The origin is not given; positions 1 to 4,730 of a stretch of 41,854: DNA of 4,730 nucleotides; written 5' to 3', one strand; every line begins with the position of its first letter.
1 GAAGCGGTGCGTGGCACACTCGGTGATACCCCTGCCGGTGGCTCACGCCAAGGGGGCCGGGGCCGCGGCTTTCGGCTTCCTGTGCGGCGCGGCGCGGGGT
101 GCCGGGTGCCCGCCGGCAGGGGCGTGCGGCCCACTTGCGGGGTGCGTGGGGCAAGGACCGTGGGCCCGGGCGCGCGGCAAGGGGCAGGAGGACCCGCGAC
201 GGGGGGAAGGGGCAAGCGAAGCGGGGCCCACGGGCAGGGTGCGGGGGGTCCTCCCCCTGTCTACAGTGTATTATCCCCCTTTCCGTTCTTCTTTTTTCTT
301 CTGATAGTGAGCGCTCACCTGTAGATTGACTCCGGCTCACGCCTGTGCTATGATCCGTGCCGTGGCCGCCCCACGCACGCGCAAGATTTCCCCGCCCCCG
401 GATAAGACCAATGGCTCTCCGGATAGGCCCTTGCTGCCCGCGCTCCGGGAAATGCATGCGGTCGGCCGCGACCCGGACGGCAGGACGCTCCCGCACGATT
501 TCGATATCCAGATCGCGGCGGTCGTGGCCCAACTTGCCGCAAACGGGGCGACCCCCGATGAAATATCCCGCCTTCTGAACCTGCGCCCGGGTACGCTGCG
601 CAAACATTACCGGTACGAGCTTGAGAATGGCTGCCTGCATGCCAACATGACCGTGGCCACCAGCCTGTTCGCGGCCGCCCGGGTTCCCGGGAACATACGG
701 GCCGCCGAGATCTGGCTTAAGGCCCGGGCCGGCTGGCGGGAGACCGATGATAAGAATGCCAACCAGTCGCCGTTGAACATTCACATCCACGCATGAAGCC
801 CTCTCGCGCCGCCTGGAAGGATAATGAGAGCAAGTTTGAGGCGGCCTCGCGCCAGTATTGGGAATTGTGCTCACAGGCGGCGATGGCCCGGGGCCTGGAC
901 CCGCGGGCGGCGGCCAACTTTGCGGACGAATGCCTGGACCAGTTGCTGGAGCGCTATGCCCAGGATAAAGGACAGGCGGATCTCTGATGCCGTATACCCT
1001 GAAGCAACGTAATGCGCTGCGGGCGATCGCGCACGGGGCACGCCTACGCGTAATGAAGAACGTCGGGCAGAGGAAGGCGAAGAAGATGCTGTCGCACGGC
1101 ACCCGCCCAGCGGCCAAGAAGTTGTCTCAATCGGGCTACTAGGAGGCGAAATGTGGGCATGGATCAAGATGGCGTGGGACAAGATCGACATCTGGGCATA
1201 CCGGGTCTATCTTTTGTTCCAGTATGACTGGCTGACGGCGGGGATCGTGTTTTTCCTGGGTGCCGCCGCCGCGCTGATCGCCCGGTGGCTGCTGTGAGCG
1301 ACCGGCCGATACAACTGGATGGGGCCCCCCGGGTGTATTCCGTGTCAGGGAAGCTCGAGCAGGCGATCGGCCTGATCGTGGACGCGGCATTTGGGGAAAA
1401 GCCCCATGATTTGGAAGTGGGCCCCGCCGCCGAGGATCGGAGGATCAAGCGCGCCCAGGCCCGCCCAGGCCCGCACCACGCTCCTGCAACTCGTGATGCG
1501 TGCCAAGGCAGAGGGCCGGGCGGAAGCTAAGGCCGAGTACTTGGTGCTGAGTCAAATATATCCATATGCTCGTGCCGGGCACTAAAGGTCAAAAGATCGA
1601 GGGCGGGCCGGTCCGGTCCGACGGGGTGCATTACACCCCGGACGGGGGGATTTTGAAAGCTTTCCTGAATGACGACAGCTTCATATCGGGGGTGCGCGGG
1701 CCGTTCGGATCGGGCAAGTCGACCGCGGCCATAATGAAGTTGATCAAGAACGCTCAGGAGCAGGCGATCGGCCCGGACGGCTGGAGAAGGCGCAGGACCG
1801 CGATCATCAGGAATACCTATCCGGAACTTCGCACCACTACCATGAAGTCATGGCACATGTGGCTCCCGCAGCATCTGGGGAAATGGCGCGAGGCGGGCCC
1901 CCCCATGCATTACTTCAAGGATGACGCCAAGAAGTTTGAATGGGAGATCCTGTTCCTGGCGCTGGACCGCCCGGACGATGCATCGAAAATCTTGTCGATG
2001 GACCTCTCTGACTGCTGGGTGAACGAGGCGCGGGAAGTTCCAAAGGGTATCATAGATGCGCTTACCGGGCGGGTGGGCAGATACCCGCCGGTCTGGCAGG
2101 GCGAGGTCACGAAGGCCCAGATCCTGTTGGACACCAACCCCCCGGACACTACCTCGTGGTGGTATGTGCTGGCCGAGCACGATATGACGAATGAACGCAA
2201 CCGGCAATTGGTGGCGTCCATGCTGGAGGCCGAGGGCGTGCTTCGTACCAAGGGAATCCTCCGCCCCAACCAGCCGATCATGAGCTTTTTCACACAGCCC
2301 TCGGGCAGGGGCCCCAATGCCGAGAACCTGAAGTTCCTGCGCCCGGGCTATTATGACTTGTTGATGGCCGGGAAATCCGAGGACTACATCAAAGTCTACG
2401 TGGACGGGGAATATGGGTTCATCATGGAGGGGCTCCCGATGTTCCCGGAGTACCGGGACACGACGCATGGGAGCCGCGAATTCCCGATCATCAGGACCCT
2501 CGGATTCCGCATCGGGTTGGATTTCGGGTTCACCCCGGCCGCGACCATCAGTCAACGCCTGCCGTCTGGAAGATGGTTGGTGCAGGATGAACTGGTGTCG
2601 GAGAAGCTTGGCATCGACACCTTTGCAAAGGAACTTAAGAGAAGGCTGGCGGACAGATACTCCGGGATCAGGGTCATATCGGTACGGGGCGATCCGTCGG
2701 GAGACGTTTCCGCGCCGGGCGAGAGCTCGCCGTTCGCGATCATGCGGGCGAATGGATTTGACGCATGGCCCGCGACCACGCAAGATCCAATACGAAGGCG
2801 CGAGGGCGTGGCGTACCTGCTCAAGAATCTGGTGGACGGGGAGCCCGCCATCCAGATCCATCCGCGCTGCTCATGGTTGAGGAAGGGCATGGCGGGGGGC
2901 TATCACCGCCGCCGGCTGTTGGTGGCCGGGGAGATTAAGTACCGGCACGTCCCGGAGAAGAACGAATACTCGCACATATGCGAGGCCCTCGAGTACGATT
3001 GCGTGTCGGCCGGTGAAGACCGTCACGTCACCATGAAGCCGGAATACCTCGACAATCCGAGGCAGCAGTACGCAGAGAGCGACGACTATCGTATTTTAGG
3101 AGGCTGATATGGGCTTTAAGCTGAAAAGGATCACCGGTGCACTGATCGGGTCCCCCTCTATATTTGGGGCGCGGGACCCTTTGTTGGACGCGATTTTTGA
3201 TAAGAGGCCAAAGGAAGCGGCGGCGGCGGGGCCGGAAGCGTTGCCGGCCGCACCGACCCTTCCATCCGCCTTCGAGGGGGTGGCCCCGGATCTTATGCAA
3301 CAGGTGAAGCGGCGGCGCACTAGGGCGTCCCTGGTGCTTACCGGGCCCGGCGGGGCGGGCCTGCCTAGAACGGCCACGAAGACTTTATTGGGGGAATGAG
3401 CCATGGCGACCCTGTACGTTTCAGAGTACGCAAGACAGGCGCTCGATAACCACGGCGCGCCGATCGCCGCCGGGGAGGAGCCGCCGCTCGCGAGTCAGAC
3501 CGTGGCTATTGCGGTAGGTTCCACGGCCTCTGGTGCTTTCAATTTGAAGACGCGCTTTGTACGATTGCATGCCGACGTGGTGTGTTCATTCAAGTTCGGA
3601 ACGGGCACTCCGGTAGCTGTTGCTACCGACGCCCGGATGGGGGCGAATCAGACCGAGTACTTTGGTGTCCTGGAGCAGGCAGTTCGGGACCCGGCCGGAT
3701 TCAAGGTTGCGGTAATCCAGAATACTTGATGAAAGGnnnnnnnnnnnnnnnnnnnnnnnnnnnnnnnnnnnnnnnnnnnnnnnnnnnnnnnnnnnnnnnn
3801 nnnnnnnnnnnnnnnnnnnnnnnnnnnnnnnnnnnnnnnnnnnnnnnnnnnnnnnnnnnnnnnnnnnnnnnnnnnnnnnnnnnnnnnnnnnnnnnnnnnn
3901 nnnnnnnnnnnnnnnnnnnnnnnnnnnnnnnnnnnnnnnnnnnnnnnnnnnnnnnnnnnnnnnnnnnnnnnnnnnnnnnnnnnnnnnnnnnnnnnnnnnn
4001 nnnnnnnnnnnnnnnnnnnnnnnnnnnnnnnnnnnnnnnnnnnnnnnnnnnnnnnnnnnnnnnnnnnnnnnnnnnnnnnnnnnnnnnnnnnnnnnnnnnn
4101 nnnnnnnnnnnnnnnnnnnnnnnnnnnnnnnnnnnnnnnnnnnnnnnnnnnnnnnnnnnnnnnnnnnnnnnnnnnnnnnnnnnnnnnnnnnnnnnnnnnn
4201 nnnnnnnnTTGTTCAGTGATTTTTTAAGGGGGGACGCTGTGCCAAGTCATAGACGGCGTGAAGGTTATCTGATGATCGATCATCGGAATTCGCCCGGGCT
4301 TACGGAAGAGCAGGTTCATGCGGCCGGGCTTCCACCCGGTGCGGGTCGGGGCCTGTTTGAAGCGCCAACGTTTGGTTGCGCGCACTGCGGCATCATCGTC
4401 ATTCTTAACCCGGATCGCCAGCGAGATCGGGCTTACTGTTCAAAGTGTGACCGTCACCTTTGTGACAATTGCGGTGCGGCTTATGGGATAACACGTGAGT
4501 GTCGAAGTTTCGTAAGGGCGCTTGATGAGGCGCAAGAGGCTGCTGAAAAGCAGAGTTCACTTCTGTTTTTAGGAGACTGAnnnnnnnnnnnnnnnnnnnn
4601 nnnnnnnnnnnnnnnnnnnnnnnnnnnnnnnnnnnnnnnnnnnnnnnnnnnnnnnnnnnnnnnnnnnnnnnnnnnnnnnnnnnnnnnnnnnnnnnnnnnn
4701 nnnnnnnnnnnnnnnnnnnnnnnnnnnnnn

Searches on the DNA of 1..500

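Call 61: search_rna_families(source=window, start=1, end=500, threshold=evalue, max_evalue=1)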
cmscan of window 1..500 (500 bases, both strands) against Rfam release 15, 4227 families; matches with E-value up to 1: 1.
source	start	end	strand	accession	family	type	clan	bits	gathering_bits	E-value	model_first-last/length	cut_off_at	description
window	222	307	-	RF02158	NPPA-AS1_3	Gene; lncRNA;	-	15.3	55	0.51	1-108/108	no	NPPA antisense RNA 1 conserved region 3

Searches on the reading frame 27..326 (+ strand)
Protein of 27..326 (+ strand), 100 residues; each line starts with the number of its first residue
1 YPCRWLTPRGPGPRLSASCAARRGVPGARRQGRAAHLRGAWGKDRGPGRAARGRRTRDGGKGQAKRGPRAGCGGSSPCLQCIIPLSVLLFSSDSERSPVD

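Call 58: search_protein_families(library=pfam, proteins=[window:27-326:+], max_evalue=0.1)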
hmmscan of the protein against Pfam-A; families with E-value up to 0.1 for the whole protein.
seq(100 aa): 0 families

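Call 59: search_protein_families(library=phrogs, proteins=[window:27-326:+], max_evalue=0.1)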
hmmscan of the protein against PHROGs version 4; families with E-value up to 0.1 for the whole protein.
seq(100 aa): 0 families

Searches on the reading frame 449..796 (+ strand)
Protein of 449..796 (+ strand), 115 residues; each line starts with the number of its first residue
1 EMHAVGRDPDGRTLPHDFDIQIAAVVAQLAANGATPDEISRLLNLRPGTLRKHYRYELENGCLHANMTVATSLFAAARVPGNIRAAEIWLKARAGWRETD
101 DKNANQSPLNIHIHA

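Call 16: search_protein_families(library=phrogs, proteins=[window:449-796:+], max_evalue=0.01)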
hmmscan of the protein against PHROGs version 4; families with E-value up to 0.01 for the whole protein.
window:449-796:+ (115 aa): 2 families
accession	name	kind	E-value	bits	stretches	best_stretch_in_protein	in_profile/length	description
phrog_309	-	head and packaging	1.5e-08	36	1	26-103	149-257/319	terminase small subunit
phrog_12540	-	unknown function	0.0013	19.9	1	26-96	32-103/153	-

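Call 17: search_protein_families(library=pfam, proteins=[window:449-796:+], max_evalue=0.01)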
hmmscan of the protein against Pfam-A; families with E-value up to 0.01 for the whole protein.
window:449-796:+ (115 aa): 0 families

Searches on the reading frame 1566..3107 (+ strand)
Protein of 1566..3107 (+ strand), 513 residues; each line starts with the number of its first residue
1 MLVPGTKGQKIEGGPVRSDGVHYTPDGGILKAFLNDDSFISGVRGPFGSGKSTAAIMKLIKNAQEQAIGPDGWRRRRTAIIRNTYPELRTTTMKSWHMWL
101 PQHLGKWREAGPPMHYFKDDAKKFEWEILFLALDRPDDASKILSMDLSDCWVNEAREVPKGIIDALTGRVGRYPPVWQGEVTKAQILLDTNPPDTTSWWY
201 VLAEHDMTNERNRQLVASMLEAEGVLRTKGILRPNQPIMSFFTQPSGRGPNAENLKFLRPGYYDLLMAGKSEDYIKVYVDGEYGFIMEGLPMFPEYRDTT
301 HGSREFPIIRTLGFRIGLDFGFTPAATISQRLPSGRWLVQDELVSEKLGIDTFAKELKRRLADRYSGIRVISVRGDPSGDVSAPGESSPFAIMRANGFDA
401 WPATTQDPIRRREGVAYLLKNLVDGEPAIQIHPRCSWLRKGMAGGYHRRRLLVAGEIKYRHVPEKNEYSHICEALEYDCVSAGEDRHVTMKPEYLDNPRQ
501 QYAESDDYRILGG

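Call 16: search_protein_families(library=phrogs, proteins=[window:1566-3107:+], max_evalue=0.01)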
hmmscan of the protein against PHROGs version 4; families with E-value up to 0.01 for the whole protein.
window:1566-3107:+ (513 aa): 3 families
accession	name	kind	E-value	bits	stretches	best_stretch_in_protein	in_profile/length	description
phrog_2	-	head and packaging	1.6e-24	87.7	1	31-478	272-588/807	terminase large subunit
phrog_3717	-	head and packaging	1.7e-05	25.4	1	29-200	14-172/277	terminase large subunit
phrog_979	-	head and packaging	0.00018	21.3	1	24-171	152-289/642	terminase large subunit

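Call 17: search_protein_families(library=pfam, proteins=[window:1566-3107:+], max_evalue=0.01)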
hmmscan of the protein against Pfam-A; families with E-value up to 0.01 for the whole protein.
window:1566-3107:+ (513 aa): 1 family
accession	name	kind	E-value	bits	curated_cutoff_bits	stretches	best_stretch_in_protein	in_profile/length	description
PF04466.19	Terminase_3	-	0.0013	18.8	23.2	1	124-201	78-146/201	Phage terminase large subunit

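Call 18: search_dna_similar(query=window:1566-3107:+, collection=phages, mode=protein, max_rows=25)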
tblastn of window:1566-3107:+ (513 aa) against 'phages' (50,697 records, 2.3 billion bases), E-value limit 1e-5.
Records with a match: 26; places in all: 26; records where one place covers at least 80% of the query: 23.
Best place of each record, by identity: <60% 26.
By first word of the organism name: Burkholderia 5; Rhizobium 4; Vibrio 2; Bacteriophage 2; Dunaliella 2; Caudoviricetes 2; Myxococcus 2; Pelagibacter 1; Methylophilales 1; Cronobacter 1; and 4 more.
By host as written in the record: - 7; Rhizobium phaseoli N831 2; Dunaliella viridis var. palmelloides Teodoresco (Chlorophyta) 2; Myxococcus xanthus strain DK883 2; Burkholderia sp. 1; Burkholderia cepacia 1; Candidadtus Pelagibacter sp. HTCC1062 1; Methylophilales bacterium FZCC2181 1; and 9 more.
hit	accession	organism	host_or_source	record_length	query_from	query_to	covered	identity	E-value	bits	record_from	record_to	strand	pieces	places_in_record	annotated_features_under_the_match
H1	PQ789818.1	Burkholderia phage vB_E332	Burkholderia sp.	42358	22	489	91%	40.8%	4e-99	333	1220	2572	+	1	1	terminase large subunit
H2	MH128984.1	Burkholderia phage vB_BmuP_KL4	-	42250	22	489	91%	40.5%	6e-97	327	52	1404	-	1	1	large terminase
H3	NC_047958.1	Burkholderia phage vB_BmuP_KL4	-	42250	22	489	91%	40.5%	6e-97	327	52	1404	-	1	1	TerL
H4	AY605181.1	Burkholderia phage BcepC6B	-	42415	22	489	91%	40.5%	2e-96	325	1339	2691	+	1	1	g03: putative TerL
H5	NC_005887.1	Burkholderia phage BcepC6B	Burkholderia cepacia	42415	22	489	91%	40.5%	2e-96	325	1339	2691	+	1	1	TerL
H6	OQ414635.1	Pelagibacter phage EXVC031P Hodr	Candidadtus Pelagibacter sp. HTCC1062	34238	21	490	92%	39.5%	5e-100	336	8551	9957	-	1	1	hypothetical protein (x2)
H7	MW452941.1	Methylophilales phage MEP301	Methylophilales bacterium FZCC2181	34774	32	492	90%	39.5%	4e-95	322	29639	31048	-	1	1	terminase large subunit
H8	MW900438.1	Vibrio phage vB_ValP_VA-RY-3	Vibrio alginolyticus RY-3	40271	30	484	89%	37.4%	1e-85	294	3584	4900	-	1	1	putative terminase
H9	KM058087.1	Cronobacter phage vB_CsaP_Ss1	Cronobacter sakazakii ATCC BAA 894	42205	21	484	90%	36.6%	1e-86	297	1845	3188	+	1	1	putative terminase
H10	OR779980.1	Pseudoalteromonas phage vB_Pun_Y3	Pseudoalteromonas nigrifaciens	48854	23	477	89%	36.6%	6e-75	263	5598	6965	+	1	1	terminase large subunit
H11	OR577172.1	Pseudomonas phage Rollin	Pseudomonas aeruginosa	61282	14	484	92%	32.8%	2e-61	224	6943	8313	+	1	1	hypothetical protein (x2)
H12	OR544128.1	Pasteurella phage Pmp11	Pasteurella multocida Past22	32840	30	482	88%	32.8%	3e-67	241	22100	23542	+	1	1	terminase large subunit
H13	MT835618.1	Bacteriophage sp.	human fecal samples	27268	25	513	95%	29.1%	3e-46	179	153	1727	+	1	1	record has no annotation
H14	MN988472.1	Rhizobium phage RHph_TM3_14A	Rhizobium etli T3_14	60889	30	482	88%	31.0%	7e-53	199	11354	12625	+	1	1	terminase large subunit protein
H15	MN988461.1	Rhizobium phage RHph_TM27A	Rhizobium phaseoli N831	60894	30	482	88%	31.0%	7e-53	199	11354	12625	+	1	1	terminase large subunit protein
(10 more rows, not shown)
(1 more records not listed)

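Call 19: find_related_loci(query=window:1566-3107:+, collection=viral_contigs, flank=10000)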
Query window:1566-3107:+ (513 aa) in viral_contigs; peptide patterns used: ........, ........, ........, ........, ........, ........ (x = any residue, [..] = any of these).
18 stretches matched a pattern; 9 encode a relative of the query (tblastn E <= 1e-3); 9 distinct loci.
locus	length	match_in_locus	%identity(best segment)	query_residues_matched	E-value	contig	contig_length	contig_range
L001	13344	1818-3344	78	3-513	0e+0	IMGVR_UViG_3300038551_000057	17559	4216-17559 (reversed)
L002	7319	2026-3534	69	10-512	0e+0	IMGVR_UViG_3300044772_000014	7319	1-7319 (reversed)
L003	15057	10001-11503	66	3-506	0e+0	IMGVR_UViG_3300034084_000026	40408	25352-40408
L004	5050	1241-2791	65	3-513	0e+0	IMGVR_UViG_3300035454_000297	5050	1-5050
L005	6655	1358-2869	66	10-513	0e+0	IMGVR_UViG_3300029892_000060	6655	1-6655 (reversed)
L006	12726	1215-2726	66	10-513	0e+0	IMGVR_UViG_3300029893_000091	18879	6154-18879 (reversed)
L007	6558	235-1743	66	10-513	0e+0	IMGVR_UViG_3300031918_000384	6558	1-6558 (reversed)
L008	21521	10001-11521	64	8-513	0e+0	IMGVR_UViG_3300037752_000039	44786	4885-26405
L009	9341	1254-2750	64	13-512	0e+0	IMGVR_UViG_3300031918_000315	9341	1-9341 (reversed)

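Call 38: find_related_loci(query=window:1566-3107:+, collection=metagenome_contigs, flank=6000)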
Query window:1566-3107:+ (513 aa) in metagenome_contigs; peptide patterns used: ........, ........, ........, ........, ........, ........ (x = any residue, [..] = any of these).
90 stretches matched a pattern; 6 encode a relative of the query (tblastn E <= 1e-3); 6 distinct loci.
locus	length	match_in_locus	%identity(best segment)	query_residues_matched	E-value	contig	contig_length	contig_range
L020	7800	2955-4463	69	10-512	0e+0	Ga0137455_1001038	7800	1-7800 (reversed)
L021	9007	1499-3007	69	10-512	0e+0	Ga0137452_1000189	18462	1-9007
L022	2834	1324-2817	67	10-506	0e+0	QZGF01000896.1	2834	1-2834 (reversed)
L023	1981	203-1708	65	3-506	0e+0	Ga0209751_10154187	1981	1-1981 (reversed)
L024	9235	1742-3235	66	10-506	0e+0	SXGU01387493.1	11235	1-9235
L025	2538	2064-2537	65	3-162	8e-67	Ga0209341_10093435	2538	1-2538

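Call 64: find_related_loci(query=window:1566-3107:+, collection=genome_contigs, flank=6000)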
Query window:1566-3107:+ (513 aa) in genome_contigs; peptide patterns used: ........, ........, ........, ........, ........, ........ (x = any residue, [..] = any of these).
53 stretches matched a pattern, but none encodes a relative of the query by tblastn (E <= 1e-3).

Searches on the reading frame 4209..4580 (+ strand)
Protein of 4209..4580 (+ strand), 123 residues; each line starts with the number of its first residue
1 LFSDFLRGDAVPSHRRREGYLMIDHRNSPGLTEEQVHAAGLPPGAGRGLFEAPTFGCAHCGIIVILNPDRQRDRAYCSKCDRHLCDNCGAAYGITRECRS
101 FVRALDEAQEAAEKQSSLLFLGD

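Call 41: search_protein_families(library=pfam, proteins=[window:4209-4580:+], max_evalue=0.01)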
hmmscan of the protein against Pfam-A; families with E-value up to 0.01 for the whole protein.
window:4209-4580:+ (123 aa): 1 family
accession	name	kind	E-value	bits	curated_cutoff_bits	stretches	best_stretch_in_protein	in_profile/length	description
PF01485.27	IBR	-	0.0048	17.4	24.3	0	57-92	21-59/65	IBR domain, a half RING-finger domain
